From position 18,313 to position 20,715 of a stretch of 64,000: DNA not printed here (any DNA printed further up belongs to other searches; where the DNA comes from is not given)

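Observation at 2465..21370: Complete-looking 18.9-kb TniA/TniB/TniQ transposon with a perfect 5-bp target-site duplication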

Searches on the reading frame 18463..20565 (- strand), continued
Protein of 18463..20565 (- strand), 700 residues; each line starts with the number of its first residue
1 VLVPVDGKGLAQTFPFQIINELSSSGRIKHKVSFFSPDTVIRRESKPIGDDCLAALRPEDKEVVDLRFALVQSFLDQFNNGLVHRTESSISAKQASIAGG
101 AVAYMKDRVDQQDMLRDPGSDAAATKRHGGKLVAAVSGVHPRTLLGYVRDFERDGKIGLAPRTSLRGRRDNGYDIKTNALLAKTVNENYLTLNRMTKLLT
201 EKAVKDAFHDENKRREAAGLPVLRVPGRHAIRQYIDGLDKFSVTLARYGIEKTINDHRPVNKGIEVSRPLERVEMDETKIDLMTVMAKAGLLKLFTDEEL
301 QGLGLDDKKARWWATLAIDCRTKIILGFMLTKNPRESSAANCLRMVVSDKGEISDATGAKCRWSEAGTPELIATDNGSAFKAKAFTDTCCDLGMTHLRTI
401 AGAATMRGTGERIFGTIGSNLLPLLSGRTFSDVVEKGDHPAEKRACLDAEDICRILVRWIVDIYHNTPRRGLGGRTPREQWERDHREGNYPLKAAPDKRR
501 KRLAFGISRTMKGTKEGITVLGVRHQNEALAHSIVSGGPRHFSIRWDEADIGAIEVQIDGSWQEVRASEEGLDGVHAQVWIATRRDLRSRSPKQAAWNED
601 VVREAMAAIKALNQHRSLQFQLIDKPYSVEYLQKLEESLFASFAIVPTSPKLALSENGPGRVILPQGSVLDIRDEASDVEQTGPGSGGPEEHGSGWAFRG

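Call 27: find_encoding_contigs(protein=P0029, flank=10000, max_places=2)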
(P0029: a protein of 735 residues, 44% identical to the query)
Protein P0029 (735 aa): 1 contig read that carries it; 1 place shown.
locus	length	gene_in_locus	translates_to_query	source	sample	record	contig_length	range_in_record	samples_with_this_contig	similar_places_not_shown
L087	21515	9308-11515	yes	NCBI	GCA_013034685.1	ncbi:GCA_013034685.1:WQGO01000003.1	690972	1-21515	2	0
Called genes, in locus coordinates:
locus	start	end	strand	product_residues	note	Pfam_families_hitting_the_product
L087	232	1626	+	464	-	PF00282:Pyridoxal_deC, PF01212:Beta_elim_lyase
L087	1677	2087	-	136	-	-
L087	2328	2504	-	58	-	-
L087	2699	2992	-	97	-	-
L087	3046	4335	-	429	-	PF00004:AAA, PF07724:AAA_2 (faint), PF07728:AAA_5 (weak)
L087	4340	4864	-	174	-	-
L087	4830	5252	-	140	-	-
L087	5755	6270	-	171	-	-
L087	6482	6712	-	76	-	PF06698:DUF1192 (weak)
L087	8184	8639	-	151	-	-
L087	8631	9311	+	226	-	-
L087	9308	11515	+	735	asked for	PF13565:HTH_32 (weak), PF00665:rve (faint), PF09299:Mu-transpos_C (faint)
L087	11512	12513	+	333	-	PF05621:TniB, PF13401:AAA_22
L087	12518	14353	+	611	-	PF06527:TniQ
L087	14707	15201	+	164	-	-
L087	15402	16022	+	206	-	PF00163:Ribosomal_S4, PF01479:S4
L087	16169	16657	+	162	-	-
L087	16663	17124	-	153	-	PF13404:HTH_AsnC-type, PF13412:HTH_24, PF08279:HTH_11 (faint), PF01037:AsnC_trans_reg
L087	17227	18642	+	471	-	PF00266:Aminotran_5, PF00155:Aminotran_1_2 (weak)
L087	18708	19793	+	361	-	PF00155:Aminotran_1_2, PF00266:Aminotran_5 (weak)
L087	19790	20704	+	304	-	PF03446:NAD_binding_2, PF03807:F420_oxidored, PF02153:PDH_N, PF20463:PDH_C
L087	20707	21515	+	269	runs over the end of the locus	PF06904:Extensin-like_C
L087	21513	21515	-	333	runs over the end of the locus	PF09898:DUF2125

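Call 32: search_protein_families(library=pfam, proteins=[L001:9234-10004:+, L003:9237-10004:+, L087:8631-9311:+, L086:9336-10004:+], max_evalue=1)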
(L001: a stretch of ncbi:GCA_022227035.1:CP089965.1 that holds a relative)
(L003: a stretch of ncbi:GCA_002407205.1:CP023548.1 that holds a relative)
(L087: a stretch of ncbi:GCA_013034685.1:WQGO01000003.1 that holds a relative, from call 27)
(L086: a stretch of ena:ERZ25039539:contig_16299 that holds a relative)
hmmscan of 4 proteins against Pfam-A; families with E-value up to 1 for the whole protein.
L001:9234-10004:+ (256 aa): 0 families

L003:9237-10004:+ (255 aa): 0 families

L087:8631-9311:+ (226 aa): 1 family
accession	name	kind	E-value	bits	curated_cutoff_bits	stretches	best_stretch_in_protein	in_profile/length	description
PF08722.17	Tn7_TnsA-like_N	-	0.13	13.3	26.5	1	75-108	20-56/85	TnsA-like endonuclease N terminal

L086:9336-10004:+ (222 aa): 0 families

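Call 34: search_solved_structures(query=A1, max_evalue=10, show_alignments=2)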
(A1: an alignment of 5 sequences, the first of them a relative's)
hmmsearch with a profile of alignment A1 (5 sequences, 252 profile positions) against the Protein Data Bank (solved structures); distinct sequences matched with E-value up to 10: 5.
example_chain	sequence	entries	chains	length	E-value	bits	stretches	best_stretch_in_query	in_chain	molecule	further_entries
9bhw_B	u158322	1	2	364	0.93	11.9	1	26-98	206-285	Neuronal-specific septin-3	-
9ian_A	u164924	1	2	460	1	11.8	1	143-228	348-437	Nitrogenase iron-molybdenum cofactor biosynthesis protein NifE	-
9iao_A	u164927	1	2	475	1.1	11.7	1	143-228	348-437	Nitrogenase iron-molybdenum cofactor biosynthesis protein NifE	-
9onj_A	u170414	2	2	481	1.1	11.7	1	143-228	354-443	Nitrogenase iron-molybdenum cofactor biosynthesis protein NifE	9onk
3pdi_A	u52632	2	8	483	1.1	11.6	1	143-228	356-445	Nitrogenase MoFe cofactor biosynthesis protein NifE | Nitrogenase iron-molybdenum cofactor biosynthesis protein NifE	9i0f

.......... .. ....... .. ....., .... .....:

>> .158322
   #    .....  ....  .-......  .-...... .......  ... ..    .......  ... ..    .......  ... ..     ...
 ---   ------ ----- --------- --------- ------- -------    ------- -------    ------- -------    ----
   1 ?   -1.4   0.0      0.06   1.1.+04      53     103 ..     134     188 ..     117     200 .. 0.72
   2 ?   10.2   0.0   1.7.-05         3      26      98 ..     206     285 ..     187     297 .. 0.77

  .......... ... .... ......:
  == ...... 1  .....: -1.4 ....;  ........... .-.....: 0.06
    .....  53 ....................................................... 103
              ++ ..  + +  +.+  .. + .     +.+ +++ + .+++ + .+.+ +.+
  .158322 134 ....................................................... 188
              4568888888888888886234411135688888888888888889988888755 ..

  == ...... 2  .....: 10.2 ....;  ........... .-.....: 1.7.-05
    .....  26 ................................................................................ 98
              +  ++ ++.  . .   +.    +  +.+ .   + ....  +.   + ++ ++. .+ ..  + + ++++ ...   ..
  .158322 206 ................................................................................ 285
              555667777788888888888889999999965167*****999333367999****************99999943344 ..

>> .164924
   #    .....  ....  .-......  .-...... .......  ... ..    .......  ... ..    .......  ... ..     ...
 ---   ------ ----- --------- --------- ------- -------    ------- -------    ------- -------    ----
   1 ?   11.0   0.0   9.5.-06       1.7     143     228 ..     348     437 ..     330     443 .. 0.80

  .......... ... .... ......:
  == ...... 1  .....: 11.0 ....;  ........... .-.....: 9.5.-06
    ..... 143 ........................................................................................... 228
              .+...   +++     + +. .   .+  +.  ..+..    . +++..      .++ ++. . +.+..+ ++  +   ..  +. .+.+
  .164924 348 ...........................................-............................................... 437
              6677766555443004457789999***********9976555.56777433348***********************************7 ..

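Call 38: search_dna_similar(query=window:18463-20565:-, collection=plasmids, mode=protein, max_rows=30, max_evalue=1e-30)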
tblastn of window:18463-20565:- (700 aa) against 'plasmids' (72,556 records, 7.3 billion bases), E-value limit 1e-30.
Records with a match: 29; places in all: 30; records where one place covers at least 80% of the query: 14.
Best place of each record, by identity: 60-80% 1; <60% 28.
By first word of the organism name: Rhizobium 10; Ketogulonicigenium 3; Paracoccus 3; Phaeobacter 3; Methylobacterium 2; Thioclava 2; Rhodobacter 1; Qingshengfaniella 1; Tritonibacter 1; Ensifer 1; and 2 more.
By predicted mobility (MOB-suite, as given by PLSDB): non-mobilizable 20; conjugative 5; mobilizable 4.
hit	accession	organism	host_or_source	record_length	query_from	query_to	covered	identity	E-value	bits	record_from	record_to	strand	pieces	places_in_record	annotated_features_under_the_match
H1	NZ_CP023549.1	Rhodobacter sp. CZR27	cell culture,paddy soil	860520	1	665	95%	42.0%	1e-149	488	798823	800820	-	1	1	DDE-type integrase/transposase/recombinase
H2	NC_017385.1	Ketogulonicigenium vulgare WSH-001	-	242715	1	677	97%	40.3%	1e-150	491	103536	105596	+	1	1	Mu transposase C-terminal domain-containing protein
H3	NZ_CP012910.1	Ketogulonicigenium vulgare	cell culture,Tianjin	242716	1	677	97%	40.3%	1e-150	491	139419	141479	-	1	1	Mu transposase C-terminal domain-containing protein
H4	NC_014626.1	Ketogulonicigenium vulgare Y25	-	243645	1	677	97%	39.9%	4e-148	484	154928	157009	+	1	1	Mu transposase C-terminal domain-containing protein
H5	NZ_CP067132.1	Paracoccus seriniphilus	cell culture,washing water of Bugula ...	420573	5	660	94%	35.3%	1e-101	349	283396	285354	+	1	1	DDE-type integrase/transposase/recombinase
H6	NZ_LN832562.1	Paracoccus aminovorans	-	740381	6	663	94%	34.6%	8e-100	344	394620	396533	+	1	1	Mu transposase C-terminal domain-containing protein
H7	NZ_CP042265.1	Qingshengfaniella alkalisoli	cell culture,saline soil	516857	6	641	91%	35.4%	2e-97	337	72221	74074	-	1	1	DNA-binding domain-containing protein | Mu transposase C-terminal domain-containing protein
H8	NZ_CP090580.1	Methylobacterium radiotolerans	Pure isolate,Urban soil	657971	9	611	86%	31.6%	1e-61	232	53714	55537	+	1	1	Mu transposase C-terminal domain-containing protein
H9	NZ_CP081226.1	Phaeobacter inhibens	-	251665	2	647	92%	28.0%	3e-52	203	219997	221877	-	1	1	Mu transposase C-terminal domain-containing protein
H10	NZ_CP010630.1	Phaeobacter inhibens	cell culture,clam larvae aquaculture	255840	49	647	86%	30.0%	6e-67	247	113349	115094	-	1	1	Mu transposase C-terminal domain-containing protein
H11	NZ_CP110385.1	Tritonibacter mobilis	-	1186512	9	575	81%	31.7%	3e-71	260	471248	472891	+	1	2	record has no annotation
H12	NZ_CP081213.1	Phaeobacter inhibens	-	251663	2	647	92%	27.7%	7e-53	205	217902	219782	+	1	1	Mu transposase C-terminal domain-containing protein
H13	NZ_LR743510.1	Methylobacterium bullatum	-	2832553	5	643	91%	27.8%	7e-52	202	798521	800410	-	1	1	none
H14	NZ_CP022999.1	Rhizobium sp. 11515TR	Cell culture,agricultural soil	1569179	8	612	86%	27.2%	6e-41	169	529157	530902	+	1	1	none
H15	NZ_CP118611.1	Ensifer adhaerens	Pure isolate,Rhizosphere of Cyperus ...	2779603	141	639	71%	29.9%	1e-48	192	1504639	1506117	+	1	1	none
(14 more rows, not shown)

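Call 39: get_annotated_region(hit=H2, flank=20000)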
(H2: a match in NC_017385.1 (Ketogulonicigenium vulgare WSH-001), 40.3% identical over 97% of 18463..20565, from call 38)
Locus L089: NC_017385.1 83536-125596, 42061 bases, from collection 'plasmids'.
description: Ketogulonicigenium vulgare WSH-001 plasmid 2, complete sequence
organism: Ketogulonicigenium vulgare WSH-001 (NCBI taxid 759362)
taxonomy: Bacteria; Pseudomonadota; Alphaproteobacteria; Rhodobacterales; Roseobacteraceae; Ketogulonicigenium; Ketogulonicigenium vulgare; Ketogulonicigenium vulgare WSH-001
host: -; source: -; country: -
typing (MOB-suite, as given by PLSDB): non-mobilizable; replicon rep_cluster_33
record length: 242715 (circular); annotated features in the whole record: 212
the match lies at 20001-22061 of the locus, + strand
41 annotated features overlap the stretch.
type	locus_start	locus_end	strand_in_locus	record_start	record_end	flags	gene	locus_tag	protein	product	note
CDS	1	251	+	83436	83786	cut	tnpB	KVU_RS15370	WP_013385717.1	IS66 family insertion sequence element accessory protein TnpB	-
CDS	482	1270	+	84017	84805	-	-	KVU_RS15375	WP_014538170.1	metallophosphoesterase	-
CDS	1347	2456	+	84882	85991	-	-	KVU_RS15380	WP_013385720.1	AAA family ATPase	-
CDS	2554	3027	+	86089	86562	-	-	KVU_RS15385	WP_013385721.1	DUF6634 family protein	-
CDS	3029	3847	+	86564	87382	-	-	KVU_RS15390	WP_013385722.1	metallophosphoesterase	-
CDS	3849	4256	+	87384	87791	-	-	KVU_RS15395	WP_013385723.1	hypothetical protein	-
CDS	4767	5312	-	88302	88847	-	-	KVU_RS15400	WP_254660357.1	hypothetical protein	-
CDS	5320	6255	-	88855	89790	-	-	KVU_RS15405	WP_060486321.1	hypothetical protein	-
CDS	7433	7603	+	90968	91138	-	-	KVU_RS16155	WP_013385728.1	hypothetical protein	-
CDS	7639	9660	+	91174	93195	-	-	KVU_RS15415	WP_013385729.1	class I SAM-dependent DNA methyltransferase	-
CDS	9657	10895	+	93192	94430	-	-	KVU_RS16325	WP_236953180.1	restriction endonuclease subunit S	-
CDS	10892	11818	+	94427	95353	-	-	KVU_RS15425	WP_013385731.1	GIY-YIG nuclease family protein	-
CDS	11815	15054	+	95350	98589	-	-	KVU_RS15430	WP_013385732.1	DEAD/DEAH box helicase family protein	-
CDS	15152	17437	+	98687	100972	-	-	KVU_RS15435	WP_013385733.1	AAA family ATPase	-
CDS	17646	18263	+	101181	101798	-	-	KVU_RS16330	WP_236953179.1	hypothetical protein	-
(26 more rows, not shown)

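Call 40: get_annotated_region(hit=H1, flank=20000)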
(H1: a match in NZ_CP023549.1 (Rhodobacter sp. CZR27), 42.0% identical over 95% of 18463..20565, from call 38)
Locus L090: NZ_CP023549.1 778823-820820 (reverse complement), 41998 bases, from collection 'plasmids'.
description: Rhodobacter sp. CZR27 plasmid unnamed1, complete sequence
organism: Rhodobacter sp. CZR27 (NCBI taxid 2033869)
taxonomy: Bacteria; Pseudomonadota; Alphaproteobacteria; Rhodobacterales; Paracoccaceae; Rhodobacter; Rhodobacter sp. CZR27
host: -; source: cell culture,paddy soil; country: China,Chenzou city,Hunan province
typing (MOB-suite, as given by PLSDB): non-mobilizable
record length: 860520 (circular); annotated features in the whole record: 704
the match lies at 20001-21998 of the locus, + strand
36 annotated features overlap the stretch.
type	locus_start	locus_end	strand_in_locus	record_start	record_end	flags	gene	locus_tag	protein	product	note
CDS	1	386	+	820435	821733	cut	-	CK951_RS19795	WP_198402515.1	amidohydrolase family protein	-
CDS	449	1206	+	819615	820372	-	-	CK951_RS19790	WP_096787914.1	IS5 family transposase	-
CDS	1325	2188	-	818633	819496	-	istB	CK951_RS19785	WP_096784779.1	IS21-like element helper ATPase IstB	-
CDS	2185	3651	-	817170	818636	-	istA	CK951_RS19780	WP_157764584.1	IS21 family transposase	-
CDS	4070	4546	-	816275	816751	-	-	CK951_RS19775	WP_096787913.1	hypothetical protein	-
CDS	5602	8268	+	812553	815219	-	-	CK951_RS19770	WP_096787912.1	SMEK domain-containing protein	-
CDS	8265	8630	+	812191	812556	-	-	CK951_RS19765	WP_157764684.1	hypothetical protein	-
CDS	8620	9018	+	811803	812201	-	-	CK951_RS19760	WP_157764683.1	hypothetical protein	-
CDS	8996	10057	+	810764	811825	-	-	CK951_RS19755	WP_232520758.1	radical SAM protein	-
CDS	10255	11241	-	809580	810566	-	-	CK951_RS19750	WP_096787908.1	DUF3883 domain-containing protein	-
CDS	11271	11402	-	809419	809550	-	-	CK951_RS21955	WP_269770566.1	hypothetical protein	-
CDS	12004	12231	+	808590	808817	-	-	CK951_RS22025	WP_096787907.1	hypothetical protein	-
CDS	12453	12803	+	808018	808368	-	-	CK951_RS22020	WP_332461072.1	hypothetical protein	-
CDS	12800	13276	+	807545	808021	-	-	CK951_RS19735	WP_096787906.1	YetF domain-containing protein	-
CDS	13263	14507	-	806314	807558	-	-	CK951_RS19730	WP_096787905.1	DUF2254 domain-containing protein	-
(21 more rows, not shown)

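Call 43: find_homologous_proteins(query=L001:9234-10004:+, max_evalue=0.00001)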
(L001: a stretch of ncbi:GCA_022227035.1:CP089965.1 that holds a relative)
Query L001:9234-10004:+ (256 aa): 120 proteins with E <= 0.00001 among 6322 candidates.
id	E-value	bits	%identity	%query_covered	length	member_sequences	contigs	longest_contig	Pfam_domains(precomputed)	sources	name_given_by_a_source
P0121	7.6e-165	565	100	100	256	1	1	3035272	-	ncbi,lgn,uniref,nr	ncbi:hypothetical protein ORIO_04495 [Cereibacter azotoformans]|uniref:hypothetical protein n=1 Tax=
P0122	1.1e-91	325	65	100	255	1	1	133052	-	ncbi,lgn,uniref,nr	ncbi:hypothetical protein LAZ29_05115 [Cereibacter sphaeroides]|uniref:hypothetical protein n=1 Tax=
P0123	1.1e-91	325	67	95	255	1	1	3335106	-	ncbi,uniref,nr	ncbi:hypothetical protein [Rhodobacter sp. CZR27]|uniref:hypothetical protein n=1 Tax=Rhodobacter sp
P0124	9.1e-68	247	59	82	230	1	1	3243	-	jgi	jgi:hypothetical protein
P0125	5.4e-67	244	58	82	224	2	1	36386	-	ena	-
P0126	2.3e-66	242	60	82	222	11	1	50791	-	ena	-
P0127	8.9e-66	240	55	84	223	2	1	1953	-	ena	-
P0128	1.5e-65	240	59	82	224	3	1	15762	-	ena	-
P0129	5.2e-65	238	58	82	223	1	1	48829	-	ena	-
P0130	1.3e-64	236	57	82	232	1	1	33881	-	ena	-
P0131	1.8e-64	236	54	86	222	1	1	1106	-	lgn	-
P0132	2.0e-64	236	58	82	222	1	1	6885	-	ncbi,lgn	-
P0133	2.6e-64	236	57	83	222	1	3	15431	-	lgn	-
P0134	2.8e-64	235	58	84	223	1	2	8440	-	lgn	-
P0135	3.5e-64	235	57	82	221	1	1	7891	-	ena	-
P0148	7.6e-58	214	53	84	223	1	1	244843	-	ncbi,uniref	ncbi:hypothetical protein [Acidimangrovimonas pyrenivorans]|uniref:Uncharacterized protein n=1 Tax=A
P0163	9.9e-56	207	55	82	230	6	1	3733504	-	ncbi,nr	ncbi:hypothetical protein SAMN05444722_1854 [Rhodovulum sp. ES.010]|nr:hypothetical protein SAMN0544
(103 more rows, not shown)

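Call 54: predict_structure(alignment_id=A2)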
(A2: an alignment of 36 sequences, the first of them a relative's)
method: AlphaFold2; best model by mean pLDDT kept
length: 256 residues; sequences in the alignment: 36
mean_pLDDT: 86.7   pTM: 0.78
mean pLDDT of the five models: 86.7, 85.5, 85.0, 84.9, 84.7
residues with pLDDT >= 90: 181; 70-90: 31; 50-70: 13; < 50: 31
segments of 3 or more residues with pLDDT < 50: 2-7, 9-18, 20-23, 28-34
pLDDT, mean of each block of 10 residues (from residue 1): 44 46 46 50 85 77 90 93 97 95 94 96 98 95 96 97 98 98 93 98 96 98 98 96 98 77
secondary structure, 60 per line:
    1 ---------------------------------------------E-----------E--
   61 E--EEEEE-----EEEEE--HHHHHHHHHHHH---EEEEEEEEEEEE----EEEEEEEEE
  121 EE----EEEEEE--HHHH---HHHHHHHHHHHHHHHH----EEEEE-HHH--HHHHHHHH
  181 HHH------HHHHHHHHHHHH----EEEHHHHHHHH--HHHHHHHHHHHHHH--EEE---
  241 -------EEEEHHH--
elements in order: E64-68 E74-78 H81-92 E96-107 E112-122 E127-132 H135-138 H142-157 E162-166 H173-183 H190-201 E206-208 H209-216 H219-232 E235-237 E248-251
